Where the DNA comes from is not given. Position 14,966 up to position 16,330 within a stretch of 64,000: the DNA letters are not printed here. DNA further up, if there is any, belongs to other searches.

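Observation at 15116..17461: Unusual single-polypeptide fusion of an amidohydrolase_2 domain and a GSA-like class III PLP enzyme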

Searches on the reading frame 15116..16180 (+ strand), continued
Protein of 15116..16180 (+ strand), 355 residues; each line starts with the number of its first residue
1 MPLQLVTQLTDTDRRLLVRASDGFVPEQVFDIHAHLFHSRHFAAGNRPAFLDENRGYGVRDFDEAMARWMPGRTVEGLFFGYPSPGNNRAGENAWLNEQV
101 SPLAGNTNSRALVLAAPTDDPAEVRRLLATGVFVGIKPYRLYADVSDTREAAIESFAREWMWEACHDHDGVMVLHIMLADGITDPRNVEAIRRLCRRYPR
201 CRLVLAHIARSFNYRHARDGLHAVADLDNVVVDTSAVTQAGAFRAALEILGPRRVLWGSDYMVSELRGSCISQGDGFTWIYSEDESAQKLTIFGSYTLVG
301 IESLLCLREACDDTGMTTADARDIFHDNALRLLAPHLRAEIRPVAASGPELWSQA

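Call 41: predict_structure(alignment_id=A1)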
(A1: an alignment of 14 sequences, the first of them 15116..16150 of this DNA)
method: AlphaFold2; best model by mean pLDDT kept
length: 345 residues; sequences in the alignment: 14
mean_pLDDT: 90.9   pTM: 0.91
mean pLDDT of the five models: 90.9, 90.8, 90.1, 90.1, 89.4
residues with pLDDT >= 90: 263; 70-90: 59; 50-70: 19; < 50: 4
segments of 3 or more residues with pLDDT < 50: 343-345
pLDDT, mean of each block of 10 residues (from residue 1): 75 93 95 95 86 87 94 96 93 97 90 98 97 97 92 96 98 90 94 98 92 86 97 95 97 97 90 81 63 75 96 97 98 85 49
secondary structure, 60 per line:
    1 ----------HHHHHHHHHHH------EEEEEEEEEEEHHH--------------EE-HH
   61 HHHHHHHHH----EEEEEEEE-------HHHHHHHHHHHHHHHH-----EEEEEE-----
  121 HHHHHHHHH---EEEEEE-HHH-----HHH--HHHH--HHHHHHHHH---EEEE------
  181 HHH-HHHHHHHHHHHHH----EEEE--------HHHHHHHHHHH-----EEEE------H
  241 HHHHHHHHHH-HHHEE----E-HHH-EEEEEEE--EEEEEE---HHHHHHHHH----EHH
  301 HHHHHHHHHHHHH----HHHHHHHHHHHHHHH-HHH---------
elements in order: H11-21 E28-38 H59-69 E74-81 H89-104 E110-115 H121-129 E133-138 H153-156 H159-167 E171-174 H185-197 E202-205 H214-224 E230-233 H240-250 E267-273 E276-281 H285-293 H299-313 H318-332
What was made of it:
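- On Pfam PF04909 Amidohydro_2 / amidohydrolase superfamily: They lie at strand ends in a model with pLDDT 90.9 (call 41).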

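Call 45: fold_search(model_id=the predicted structure, library=pdb)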
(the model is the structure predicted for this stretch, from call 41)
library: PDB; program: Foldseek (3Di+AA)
matches with E <= 10: 1338; with E <= 0.001: 118
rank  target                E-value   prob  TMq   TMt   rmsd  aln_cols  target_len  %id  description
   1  4do7_A                4.6e-11  1.00  0.56  0.67   6.3       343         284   15  Crystal structure of an amidohydrolase (cog3618) from burkholderia multivorans (target efi-500235) with bound zn, spac (released 2012-02-29)
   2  4dlf                  8.8e-11  1.00  0.56  0.65   6.4       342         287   17  Crystal structure of an amidohydrolase (COG3618) from burkholderia multivorans (TARGET EFI-500235) with bound ZN, space  (released 2012-02-29)
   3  6uvz_A                1.2e-09  1.00  0.53  0.71   4.8       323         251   15  Amidohydrolase 2 from Bifidobacterium longum subsp. infantis (released 2020-02-26)
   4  6uvz_B                1.8e-09  1.00  0.54  0.72   5.1       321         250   15  Amidohydrolase 2 from Bifidobacterium longum subsp. infantis (released 2020-02-26)
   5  3ij6_C                3.4e-09  1.00  0.51  0.57   6.7       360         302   14  CRYSTAL STRUCTURE OF AN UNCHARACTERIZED METAL-DEPENDENT HYDROLASE FROM Lactobacillus acidophilus (released 2009-08-18)
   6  6jqx_A                5.1e-09  1.00  0.55  0.54   6.9       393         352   14  Crystal structure of a hydrogenase from Trichosporon moniliiforme (released 2020-04-01)
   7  6uvz_E                7.3e-09  1.00  0.54  0.72   5.1       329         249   16  Amidohydrolase 2 from Bifidobacterium longum subsp. infantis (released 2020-02-26)
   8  2dvt_D                8.1e-09  1.00  0.54  0.57   6.0       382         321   13  Crystal Structure of 2,6-Dihydroxybenzoate Decarboxylase from Rhizobium (released 2006-09-19)
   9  3ij6_A                8.6e-09  1.00  0.52  0.58   6.6       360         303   14  CRYSTAL STRUCTURE OF AN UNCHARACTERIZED METAL-DEPENDENT HYDROLASE FROM Lactobacillus acidophilus (released 2009-08-18)
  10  6uvz_D                1.2e-08  1.00  0.53  0.71   5.9       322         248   16  Amidohydrolase 2 from Bifidobacterium longum subsp. infantis (released 2020-02-26)
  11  2ffi_A                1.4e-08  1.00  0.56  0.69   5.5       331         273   16  Crystal Structure of Putative 2-Pyrone-4,6-Dicarboxylic Acid Hydrolase from Pseudomonas putida, Northeast Structural G (released 2005-12-27)
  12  3s4t_A                1.5e-08  1.00  0.54  0.56   6.2       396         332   16  Crystal structure of putative amidohydrolase-2 (EFI-target 500288)from Polaromonas sp. JS666 (released 2011-08-24)
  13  2dvt_C                1.7e-08  1.00  0.54  0.57   5.9       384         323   13  Crystal Structure of 2,6-Dihydroxybenzoate Decarboxylase from Rhizobium (released 2006-09-19)
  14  8h41_B                1.7e-08  1.00  0.55  0.54   6.9       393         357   14  Crystal structure of a decarboxylase from Trichosporon moniliiforme in complex with o-nitrophenol (released 2023-08-16)
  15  5vn5_C                1.9e-08  1.00  0.52  0.53   7.2       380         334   16  Crystal structure of LigY from Sphingobium sp. strain SYK-6 (released 2017-09-27)
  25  3cjp_A                4.4e-08  1.00  0.47  0.60   8.0       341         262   15  Crystal structure of an uncharacterized amidohydrolase CAC3332 from Clostridium acetobutylicum (released 2008-03-25)
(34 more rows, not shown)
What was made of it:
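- On Pfam PF04909 Amidohydro_2 / amidohydrolase superfamily: All significant Foldseek hits listed are Amidohydro_2 barrels (call 45).
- On cog3618 sugar lactonases: They are the top Foldseek hit, but at TM 0.56 (query-normalised) / 0.67 (target-normalised), rmsd 6.3 and 15% identity (call 45).
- The best Foldseek hits are the cog3618 L-fucono-1,5-lactonase 4do7/4dlf (E 5e-11; call 45). Foldseek also returns LigY, LigJ and non-oxidative decarboxylases at E about 1e-8 (call 45).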

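Call 57: search_protein_families(library=pfam, proteins=[L078:7176-8720:+, L078:4865-5863:-, L078:3705-4886:-, L078:1990-3708:-, L078:9715-10890:-, L078:10929-11609:-, L078:8735-9253:-], max_evalue=0.01)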
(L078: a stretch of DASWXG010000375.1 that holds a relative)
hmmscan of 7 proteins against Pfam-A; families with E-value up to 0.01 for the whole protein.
L078:7176-8720:+ (514 aa): 1 family
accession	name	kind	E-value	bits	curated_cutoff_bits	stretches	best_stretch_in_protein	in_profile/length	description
PF00474.23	SSF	-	9.4e-54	183.3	22.8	1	36-441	1-406/406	Sodium:solute symporter family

L078:4865-5863:- (332 aa): 2 families
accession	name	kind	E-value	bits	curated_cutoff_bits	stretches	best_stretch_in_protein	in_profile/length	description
PF01522.26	Polysacc_deac_1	-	1.3e-23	83.7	23.1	1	96-282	4-122/124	Polysaccharide deacetylase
PF03065.20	Glyco_hydro_57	-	0.00014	21.7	21.2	1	203-286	90-171/291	Glycosyl hydrolase family 57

L078:3705-4886:- (393 aa): 6 families
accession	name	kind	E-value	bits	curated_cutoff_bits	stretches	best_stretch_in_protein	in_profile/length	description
PF13692.12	Glyco_trans_1_4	-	4.5e-25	89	27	1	220-359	2-142/142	Glycosyl transferases group 1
PF00534.26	Glycos_transf_1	-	9.5e-25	87.5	26.4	1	208-370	4-169/172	Glycosyl transferases group 1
PF13439.12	Glyco_transf_4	-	4.9e-17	62.9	28.5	1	32-198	2-170/170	Glycosyltransferase Family 4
PF13579.12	Glyco_trans_4_4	-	1e-09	39.4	29.7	1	32-193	1-158/158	Glycosyl transferase 4-like domain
PF20706.3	GT4-conflict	-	3e-06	26.9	26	1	214-337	193-323/385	Family 4 Glycosyltransferase in conflict systems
PF13524.12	Glyco_trans_1_2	-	0.00029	21.3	25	1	304-375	59-130/144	Glycosyl transferase-like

L078:1990-3708:- (572 aa): 2 families
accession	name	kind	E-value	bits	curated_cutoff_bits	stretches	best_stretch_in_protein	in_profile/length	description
PF22680.2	Glyco_hydro_123_N_2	-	9.1e-06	26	27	1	41-156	21-140/142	Glycoside hydrolase 123 N-terminal domain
PF13320.12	GH123_cat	-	0.00097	19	23.1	1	432-522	242-322/324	Glycoside hydrolase 123, catalytic domain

L078:9715-10890:- (391 aa): 1 family
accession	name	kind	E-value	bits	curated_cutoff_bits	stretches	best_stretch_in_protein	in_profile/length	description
PF00902.23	TatC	-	8e-56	189.6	25.1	1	31-249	1-208/208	Sec-independent protein translocase protein (TatC)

L078:10929-11609:- (226 aa): 1 family
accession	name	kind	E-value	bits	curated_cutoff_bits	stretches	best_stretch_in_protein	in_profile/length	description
PF00293.34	NUDIX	-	2.2e-14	54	21.1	1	78-202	2-119/134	NUDIX domain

L078:8735-9253:- (172 aa): 3 families
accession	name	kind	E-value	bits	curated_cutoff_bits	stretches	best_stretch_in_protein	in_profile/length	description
PF02082.26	Rrf2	-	2.1e-26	93.1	30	1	6-131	4-131/132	Iron-dependent Transcriptional regulator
PF00392.27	GntR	-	0.001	19.1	27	1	25-60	26-61/64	Bacterial regulatory proteins, gntR family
PF12802.13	MarR_2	-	0.0041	17.7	27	0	15-60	10-57/61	MarR family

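Call 85: search_protein_families(library=pfam, proteins=[L047:894-2366:-, L033:9327-9923:-, L019:7619-8455:+, L009:9109-9963:+, L037:14616-15752:-, L037:16089-18203:+, L081:15370-16029:+, L023:669-2039:+, L077:12371-13696:+, L036:8834-9916:+], max_evalue=0.01)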
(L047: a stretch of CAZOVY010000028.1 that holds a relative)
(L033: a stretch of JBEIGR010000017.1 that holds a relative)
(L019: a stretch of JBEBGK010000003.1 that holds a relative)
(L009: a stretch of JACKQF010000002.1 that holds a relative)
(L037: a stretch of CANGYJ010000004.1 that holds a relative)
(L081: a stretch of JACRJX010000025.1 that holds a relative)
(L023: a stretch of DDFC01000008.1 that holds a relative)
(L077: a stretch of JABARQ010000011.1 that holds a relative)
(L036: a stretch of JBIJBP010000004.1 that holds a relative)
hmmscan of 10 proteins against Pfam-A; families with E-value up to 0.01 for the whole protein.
L047:894-2366:- (490 aa): 2 families
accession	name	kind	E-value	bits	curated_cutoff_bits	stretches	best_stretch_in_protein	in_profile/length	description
PF07364.17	DUF1485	-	1.2e-71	241.8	22.8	1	4-275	1-274/290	Metallopeptidase family M81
PF07171.17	MlrC_C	-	6.5e-46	157.2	27.2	1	301-481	2-178/178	MlrC C-terminus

L033:9327-9923:- (198 aa): 1 family
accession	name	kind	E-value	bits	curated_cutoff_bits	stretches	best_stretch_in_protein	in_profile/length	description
PF06439.18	3keto-disac_hyd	-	0.00069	20.2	26.8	0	42-162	14-146/187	3-keto-disaccharide hydrolase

L019:7619-8455:+ (278 aa): 1 family
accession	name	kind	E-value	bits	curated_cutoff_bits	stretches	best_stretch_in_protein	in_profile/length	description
PF03737.21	RraA-like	-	1.5e-21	77.7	24.5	1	74-218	18-151/152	Aldolase/RraA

L009:9109-9963:+ (284 aa): 0 families

L037:14616-15752:- (378 aa): 4 families
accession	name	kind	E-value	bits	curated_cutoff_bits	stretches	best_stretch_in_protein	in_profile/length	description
PF00676.26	E1_dh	-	4.3e-85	285.7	22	1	50-352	1-300/300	Dehydrogenase E1 component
PF02775.26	TPP_enzyme_C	-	2.2e-05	24.8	21.9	1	128-273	3-151/151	Thiamine pyrophosphate enzyme, C-terminal TPP binding domain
PF00456.26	Transketolase_N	-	3.2e-05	23.5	22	1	177-276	148-244/334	Transketolase, thiamine diphosphate binding domain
PF13292.11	DXP_synthase_N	-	0.00079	19.2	21.2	1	159-264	119-223/274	1-deoxy-D-xylulose-5-phosphate synthase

L037:16089-18203:+ (704 aa): 9 families
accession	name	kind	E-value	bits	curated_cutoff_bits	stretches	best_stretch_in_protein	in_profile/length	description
PF01134.28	GIDA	-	3.7e-164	546.9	22.1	2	11-237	1-228/391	Glucose inhibited division protein A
PF13932.14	SAM_GIDA_C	-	1.2e-20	73.5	27.1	1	622-676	2-56/57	tRNA modifying enzyme MnmG/GidA C-terminal helical bundle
PF21680.2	GIDA_C_1st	-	2.9e-07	31.6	24.7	1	549-617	7-96/96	tRNA modifying enzyme MnmG/GidA C-terminal helical domain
PF12831.13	FAD_oxidored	-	8.7e-07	29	27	1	11-155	1-141/416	FAD dependent oxidoreductase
PF07992.20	Pyr_redox_2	-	4.8e-05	23.4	26.1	1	10-164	1-113/291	Pyridine nucleotide-disulphide oxidoreductase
PF00890.30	FAD_binding_2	-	0.00041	20.1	20.4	1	11-41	1-31/414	FAD binding domain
PF01262.27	AlaDh_PNT_C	-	0.00062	19.7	23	1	11-48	30-67/214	Alanine dehydrogenase/PNT, C-terminal domain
PF03486.20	HI0933_like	-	0.0017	18.3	50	0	11-41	2-32/244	HI0933-like protein Rossmann domain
PF01266.30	DAO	-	0.0098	15.9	27.9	0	11-41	1-31/353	FAD dependent oxidoreductase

L081:15370-16029:+ (219 aa): 3 families
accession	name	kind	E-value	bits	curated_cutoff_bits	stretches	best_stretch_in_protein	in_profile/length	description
PF13975.11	gag-asp_proteas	-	1.7e-25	89.9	28.2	1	112-204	2-92/92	gag-polyprotein putative aspartyl protease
PF13650.11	Asp_protease_2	-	4.8e-23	82.1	24.3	1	112-201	2-90/90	Aspartyl protease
PF00077.25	RVP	-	0.0044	17.7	20.7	1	111-137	7-33/101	Retroviral aspartyl protease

L023:669-2039:+ (456 aa): 1 family
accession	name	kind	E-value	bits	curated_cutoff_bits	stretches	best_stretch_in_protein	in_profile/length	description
PF04734.18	Ceramidase_alk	-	0.0059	15.7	32.1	0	67-240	49-209/509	Neutral/alkaline non-lysosomal ceramidase, N-terminal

L077:12371-13696:+ (441 aa): 2 families
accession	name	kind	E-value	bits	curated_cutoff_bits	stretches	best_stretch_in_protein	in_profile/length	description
PF01546.33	Peptidase_M20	-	6.9e-28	98.4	24.6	1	69-437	1-205/206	Peptidase family M20/M25/M40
PF07687.19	M20_dimer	-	8.4e-20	71.2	21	1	180-339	1-105/107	Peptidase dimerisation domain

L036:8834-9916:+ (360 aa): 1 family
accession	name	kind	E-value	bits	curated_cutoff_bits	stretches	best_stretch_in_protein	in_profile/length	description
PF01384.25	PHO4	-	1.9e-99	333.4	33.7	1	18-351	1-350/350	Phosphate transporter family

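Call 87: search_protein_families(library=ncbifam, proteins=[window:15116-16150:+, L060:13858-14836:+], max_evalue=1)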
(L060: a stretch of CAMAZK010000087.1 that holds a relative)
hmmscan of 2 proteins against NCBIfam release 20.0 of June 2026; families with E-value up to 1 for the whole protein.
window:15116-16150:+ (345 aa): 2 families
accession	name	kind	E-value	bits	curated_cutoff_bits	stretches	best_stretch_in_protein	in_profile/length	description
NF052480.1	FuconLaconase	equivalog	0.00062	19.4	400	1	227-269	209-251/287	L-fucono-1,5-lactonase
NF049967.1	QhpG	equivalog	0.024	13.5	240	1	148-206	167-228/423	flavin-dependent monooxygenase QhpG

L060:13858-14836:+ (326 aa): 0 families
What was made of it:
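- On cog3618 sugar lactonases (L-fucono-1,5-lactonase equivalog NF052480; LigI): 19.4 bits against a cut-off of 400; only residues 227-269 match (call 87).
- Closest known: cog3618 Amidohydro_2 lactonases. Different: 19 bits against a cut-off of 400 for the equivalog model (calls 45, 87).
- The nearest structural and sequence relative, though weak, is a sugar lactonase (calls 45, 87).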
